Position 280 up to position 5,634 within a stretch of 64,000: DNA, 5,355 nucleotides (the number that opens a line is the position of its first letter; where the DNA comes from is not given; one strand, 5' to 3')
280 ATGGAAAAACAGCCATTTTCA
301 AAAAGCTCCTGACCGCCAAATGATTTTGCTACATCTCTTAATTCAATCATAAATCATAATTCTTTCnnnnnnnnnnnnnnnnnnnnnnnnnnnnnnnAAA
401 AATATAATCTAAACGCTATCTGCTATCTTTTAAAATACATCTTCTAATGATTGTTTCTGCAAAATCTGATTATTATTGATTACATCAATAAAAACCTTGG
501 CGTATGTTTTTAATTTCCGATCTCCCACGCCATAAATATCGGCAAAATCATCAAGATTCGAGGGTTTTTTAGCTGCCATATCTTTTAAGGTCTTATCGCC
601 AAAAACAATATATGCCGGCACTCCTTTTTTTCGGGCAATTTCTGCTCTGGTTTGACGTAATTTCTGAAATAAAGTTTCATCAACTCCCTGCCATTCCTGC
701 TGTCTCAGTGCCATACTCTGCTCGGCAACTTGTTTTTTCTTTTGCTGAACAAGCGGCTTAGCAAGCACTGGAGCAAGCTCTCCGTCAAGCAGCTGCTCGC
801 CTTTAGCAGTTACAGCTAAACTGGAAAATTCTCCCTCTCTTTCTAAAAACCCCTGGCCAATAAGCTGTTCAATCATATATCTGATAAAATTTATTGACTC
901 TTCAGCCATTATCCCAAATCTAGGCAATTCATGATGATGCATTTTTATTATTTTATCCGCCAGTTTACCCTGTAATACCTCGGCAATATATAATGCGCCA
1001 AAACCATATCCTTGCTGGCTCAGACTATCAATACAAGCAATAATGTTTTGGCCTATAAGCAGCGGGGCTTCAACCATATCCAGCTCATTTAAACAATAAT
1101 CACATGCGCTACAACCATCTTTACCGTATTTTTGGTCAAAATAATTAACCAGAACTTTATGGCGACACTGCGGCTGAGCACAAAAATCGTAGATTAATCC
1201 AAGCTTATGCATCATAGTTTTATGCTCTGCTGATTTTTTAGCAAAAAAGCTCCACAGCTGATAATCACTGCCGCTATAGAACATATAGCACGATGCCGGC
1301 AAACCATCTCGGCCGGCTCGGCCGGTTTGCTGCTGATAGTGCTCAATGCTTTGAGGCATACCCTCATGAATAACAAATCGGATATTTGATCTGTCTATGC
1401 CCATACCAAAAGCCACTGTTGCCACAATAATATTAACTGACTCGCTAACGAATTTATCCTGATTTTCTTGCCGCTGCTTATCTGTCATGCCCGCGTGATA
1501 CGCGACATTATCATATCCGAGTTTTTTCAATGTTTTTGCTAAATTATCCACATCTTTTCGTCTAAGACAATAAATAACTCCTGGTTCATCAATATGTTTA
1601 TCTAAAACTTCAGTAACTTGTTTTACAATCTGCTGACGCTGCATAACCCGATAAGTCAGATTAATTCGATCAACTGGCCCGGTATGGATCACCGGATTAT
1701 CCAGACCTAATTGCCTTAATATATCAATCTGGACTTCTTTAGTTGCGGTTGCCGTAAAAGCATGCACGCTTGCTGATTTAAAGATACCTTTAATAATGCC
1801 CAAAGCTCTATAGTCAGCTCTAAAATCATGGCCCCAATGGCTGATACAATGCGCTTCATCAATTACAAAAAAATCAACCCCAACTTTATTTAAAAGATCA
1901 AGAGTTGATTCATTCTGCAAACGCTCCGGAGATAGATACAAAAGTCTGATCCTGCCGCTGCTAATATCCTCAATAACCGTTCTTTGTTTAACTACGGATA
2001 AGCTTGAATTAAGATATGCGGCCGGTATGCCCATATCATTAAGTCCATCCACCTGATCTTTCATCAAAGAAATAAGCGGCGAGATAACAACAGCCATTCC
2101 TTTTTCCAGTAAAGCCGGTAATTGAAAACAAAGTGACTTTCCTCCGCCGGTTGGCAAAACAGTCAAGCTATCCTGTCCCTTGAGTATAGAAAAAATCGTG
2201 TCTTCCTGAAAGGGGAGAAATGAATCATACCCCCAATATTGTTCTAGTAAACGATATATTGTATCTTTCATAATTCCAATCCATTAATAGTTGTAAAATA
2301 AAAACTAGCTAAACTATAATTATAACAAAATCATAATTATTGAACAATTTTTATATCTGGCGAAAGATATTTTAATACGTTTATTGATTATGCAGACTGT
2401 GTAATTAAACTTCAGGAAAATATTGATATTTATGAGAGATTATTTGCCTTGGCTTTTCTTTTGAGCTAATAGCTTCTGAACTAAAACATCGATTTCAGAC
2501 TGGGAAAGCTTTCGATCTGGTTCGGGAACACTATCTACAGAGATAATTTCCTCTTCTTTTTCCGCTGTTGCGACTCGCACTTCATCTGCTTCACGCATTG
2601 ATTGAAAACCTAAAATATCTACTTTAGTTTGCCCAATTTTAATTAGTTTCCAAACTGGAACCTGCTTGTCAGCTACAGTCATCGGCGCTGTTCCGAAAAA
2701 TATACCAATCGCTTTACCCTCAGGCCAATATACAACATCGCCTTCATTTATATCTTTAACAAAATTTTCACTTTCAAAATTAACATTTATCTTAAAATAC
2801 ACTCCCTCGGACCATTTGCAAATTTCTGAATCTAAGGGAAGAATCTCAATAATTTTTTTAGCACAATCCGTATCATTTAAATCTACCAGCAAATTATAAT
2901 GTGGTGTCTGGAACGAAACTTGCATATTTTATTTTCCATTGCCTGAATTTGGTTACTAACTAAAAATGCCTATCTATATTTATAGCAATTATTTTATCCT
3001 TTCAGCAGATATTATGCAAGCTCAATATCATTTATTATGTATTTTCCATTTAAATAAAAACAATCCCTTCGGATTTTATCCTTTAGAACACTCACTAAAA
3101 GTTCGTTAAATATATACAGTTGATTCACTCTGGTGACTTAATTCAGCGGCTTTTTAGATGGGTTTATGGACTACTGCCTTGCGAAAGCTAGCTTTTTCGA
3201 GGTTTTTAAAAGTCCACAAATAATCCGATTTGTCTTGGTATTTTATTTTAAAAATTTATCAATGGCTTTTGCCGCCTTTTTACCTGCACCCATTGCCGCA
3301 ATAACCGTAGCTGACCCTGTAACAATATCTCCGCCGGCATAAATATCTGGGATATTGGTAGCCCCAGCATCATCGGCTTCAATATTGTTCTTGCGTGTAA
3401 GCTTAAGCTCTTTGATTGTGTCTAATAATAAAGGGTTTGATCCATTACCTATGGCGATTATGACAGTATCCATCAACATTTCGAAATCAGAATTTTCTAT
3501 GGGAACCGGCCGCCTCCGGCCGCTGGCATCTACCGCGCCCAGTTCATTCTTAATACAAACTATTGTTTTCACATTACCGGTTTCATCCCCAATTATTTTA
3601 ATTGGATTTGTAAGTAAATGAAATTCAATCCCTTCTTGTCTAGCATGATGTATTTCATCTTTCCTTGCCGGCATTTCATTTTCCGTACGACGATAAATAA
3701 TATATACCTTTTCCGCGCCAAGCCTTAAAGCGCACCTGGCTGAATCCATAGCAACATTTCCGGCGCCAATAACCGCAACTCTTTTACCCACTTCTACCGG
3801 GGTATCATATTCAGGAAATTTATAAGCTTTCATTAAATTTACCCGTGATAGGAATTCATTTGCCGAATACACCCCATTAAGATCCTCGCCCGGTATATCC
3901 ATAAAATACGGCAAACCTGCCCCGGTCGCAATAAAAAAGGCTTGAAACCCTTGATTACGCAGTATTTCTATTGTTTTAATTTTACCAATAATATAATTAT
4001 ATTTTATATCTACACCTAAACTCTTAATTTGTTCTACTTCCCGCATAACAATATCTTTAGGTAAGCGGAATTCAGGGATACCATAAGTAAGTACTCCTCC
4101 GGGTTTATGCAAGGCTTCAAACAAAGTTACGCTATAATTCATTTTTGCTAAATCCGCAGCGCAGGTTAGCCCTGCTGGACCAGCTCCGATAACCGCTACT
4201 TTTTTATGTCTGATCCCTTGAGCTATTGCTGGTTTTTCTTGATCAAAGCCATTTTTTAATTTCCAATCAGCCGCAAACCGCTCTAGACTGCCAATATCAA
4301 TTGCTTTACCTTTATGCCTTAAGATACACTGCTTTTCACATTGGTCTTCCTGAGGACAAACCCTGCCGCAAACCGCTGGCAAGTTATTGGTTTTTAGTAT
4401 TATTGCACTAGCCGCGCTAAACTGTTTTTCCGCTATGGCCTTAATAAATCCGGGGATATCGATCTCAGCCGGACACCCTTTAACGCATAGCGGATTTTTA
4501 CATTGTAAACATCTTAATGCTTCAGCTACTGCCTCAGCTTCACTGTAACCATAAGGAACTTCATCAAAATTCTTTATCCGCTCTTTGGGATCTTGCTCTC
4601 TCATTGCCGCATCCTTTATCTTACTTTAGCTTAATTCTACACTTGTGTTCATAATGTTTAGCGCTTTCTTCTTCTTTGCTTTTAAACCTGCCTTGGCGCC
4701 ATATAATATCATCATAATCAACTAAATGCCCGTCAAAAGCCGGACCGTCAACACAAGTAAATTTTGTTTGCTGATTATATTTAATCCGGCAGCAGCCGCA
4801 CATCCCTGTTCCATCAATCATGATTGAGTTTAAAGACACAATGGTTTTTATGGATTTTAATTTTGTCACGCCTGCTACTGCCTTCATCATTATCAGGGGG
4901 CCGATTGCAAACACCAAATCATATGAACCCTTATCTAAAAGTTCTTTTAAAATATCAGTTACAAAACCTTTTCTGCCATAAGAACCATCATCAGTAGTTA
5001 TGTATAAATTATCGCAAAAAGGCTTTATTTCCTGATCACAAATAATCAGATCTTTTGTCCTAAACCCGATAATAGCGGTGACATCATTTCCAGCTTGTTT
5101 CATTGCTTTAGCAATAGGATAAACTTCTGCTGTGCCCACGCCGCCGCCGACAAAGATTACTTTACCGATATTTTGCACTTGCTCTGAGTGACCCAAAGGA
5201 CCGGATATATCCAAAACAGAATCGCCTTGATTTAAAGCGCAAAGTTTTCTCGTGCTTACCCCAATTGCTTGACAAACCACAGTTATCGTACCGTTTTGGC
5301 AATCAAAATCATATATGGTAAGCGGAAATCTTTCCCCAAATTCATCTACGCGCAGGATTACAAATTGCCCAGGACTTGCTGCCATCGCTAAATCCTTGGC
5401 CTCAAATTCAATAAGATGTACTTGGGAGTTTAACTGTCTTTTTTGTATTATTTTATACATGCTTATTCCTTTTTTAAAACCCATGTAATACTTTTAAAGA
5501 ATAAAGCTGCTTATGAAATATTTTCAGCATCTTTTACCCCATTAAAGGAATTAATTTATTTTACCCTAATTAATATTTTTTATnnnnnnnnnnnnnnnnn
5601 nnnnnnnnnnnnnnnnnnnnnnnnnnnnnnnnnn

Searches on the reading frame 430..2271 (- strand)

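Call 20: search_protein_families(library=pfam, proteins=[window:430-2271:-], max_evalue=0.0001)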
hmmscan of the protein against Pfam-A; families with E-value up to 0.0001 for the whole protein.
window:430-2271:- (613 aa): 5 families
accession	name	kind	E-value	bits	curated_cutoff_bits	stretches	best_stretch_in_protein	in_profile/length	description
PF00270.35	DEAD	-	1.3e-27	97.1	26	1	20-181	2-165/167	DEAD/DEAH box helicase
PF00271.37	Helicase_C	-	6.2e-23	81.6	23.5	1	217-323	4-110/110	Helicase conserved C-terminal domain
PF00570.28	HRDC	-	1.1e-21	76.9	23.8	1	532-598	2-68/68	HRDC domain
PF09382.16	RQC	-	2.2e-19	69.8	23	1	408-506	12-108/114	RQC domain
PF16124.10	RecQ_Zn_bind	-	2e-10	41.7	25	1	335-394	2-66/66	RecQ zinc-binding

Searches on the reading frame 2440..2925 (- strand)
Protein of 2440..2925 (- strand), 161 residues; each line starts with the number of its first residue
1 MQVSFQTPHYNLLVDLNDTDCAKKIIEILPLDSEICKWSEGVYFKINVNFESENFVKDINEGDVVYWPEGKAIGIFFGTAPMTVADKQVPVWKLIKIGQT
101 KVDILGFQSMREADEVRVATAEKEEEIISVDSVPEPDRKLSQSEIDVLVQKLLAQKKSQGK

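Call 20: search_protein_families(library=pfam, proteins=[window:2440-2925:-], max_evalue=0.0001)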
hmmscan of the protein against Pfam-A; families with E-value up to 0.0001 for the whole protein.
window:2440-2925:- (161 aa): 2 families
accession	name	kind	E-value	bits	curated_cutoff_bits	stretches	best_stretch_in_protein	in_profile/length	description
PF04126.18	Cyclophil_like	-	8.6e-26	90.6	27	1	2-118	2-119/120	Cyclophilin-like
PF18050.6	Cyclophil_like2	-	3.6e-06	27.5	22.7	1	12-100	8-93/115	Cyclophilin-like family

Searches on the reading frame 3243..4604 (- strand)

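Call 20: search_protein_families(library=pfam, proteins=[window:3243-4604:-], max_evalue=0.0001)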
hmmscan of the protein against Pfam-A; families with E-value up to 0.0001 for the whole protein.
window:3243-4604:- (453 aa): 12 families
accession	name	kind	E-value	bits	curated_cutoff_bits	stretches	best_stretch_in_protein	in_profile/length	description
PF14691.11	Fer4_20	-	8.7e-44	148.4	25.8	1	9-119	1-112/113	Dihydroprymidine dehydrogenase domain II, 4Fe-4S cluster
PF07992.20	Pyr_redox_2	-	1e-37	130.6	26.1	1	134-441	1-291/291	Pyridine nucleotide-disulphide oxidoreductase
PF00070.33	Pyr_redox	-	2.9e-15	57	22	1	275-349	1-78/82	Pyridine nucleotide-disulphide oxidoreductase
PF13738.12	Pyr_redox_3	-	4e-10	39.9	30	0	224-422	129-302/305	Pyridine nucleotide-disulphide oxidoreductase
PF13450.12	NAD_binding_8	-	2.2e-09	37.9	21.9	1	138-172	1-35/68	NAD(P)-binding Rossmann-like domain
PF01262.27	AlaDh_PNT_C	-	9.7e-08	32.1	23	0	129-164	24-59/214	Alanine dehydrogenase/PNT, C-terminal domain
PF01266.30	DAO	-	9.8e-08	32.3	27.9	1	135-169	1-35/353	FAD dependent oxidoreductase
PF03486.20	HI0933_like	-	5.3e-07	29.8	50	1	135-169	2-36/244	HI0933-like protein Rossmann domain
PF12831.13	FAD_oxidored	-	3e-06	27.2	27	1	136-176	2-42/416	FAD dependent oxidoreductase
PF01946.23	Thi4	-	6.5e-06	26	26.2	1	134-189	18-71/235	Thi4 family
PF02826.25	2-Hacid_dh_C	-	9e-06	25.6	25.1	0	118-167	20-70/178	D-isomer specific 2-hydroxyacid dehydrogenase, NAD binding domain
PF01134.28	GIDA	-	1.5e-05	24.7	22.1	1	135-172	1-36/391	Glucose inhibited division protein A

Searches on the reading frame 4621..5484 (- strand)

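Call 20: search_protein_families(library=pfam, proteins=[window:4621-5484:-], max_evalue=0.0001)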
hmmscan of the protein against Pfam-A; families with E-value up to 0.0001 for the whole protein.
window:4621-5484:- (287 aa): 2 families
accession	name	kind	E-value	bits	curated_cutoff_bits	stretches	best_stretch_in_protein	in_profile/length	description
PF10418.14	DHODB_Fe-S_bind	-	1.3e-12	47.7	23.9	1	219-255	1-40/41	Iron-sulfur cluster binding domain of dihydroorotate dehydrogenase B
PF00175.26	NAD_binding_1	-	1.1e-05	26.4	22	1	111-204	1-108/109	Oxidoreductase NAD-binding domain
